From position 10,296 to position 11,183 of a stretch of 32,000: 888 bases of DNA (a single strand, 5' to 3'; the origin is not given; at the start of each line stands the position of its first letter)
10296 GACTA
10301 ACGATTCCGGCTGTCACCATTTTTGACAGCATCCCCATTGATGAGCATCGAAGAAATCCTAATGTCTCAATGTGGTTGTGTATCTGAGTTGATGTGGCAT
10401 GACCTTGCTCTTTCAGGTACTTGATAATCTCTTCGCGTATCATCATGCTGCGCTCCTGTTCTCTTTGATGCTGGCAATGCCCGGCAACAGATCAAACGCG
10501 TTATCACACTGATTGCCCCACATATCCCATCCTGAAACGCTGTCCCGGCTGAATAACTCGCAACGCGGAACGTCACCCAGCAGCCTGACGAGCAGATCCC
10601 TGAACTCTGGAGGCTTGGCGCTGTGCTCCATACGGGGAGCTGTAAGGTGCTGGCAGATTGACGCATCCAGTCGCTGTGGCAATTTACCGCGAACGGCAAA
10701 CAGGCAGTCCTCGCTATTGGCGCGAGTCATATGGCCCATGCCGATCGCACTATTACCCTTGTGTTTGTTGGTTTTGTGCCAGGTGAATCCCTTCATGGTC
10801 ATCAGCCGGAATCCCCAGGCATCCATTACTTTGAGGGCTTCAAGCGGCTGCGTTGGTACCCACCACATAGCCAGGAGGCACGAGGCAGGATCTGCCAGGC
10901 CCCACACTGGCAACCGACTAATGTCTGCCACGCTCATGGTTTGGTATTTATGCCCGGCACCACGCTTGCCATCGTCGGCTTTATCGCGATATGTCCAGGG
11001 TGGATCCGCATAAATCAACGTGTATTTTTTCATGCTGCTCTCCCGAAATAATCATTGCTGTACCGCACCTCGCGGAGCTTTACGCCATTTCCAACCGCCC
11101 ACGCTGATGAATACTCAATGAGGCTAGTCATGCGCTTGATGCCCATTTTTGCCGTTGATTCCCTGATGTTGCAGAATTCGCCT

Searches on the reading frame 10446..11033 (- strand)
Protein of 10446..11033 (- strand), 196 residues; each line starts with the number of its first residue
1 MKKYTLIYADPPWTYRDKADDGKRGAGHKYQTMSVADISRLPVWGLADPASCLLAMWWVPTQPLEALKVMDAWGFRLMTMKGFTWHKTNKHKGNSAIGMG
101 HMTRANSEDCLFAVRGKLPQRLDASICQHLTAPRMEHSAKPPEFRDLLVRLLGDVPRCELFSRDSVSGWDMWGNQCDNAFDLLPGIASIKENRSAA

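Call 93: search_protein_families(library=pfam, proteins=[window:10446-11033:-], max_evalue=0.01)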
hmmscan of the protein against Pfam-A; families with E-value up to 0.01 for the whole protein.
window:10446-11033:- (196 aa): 1 family
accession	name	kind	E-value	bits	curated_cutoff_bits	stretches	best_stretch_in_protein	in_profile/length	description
PF05063.20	MT-A70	-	1.8e-26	93.5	23.9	1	4-175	1-172/172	MT-A70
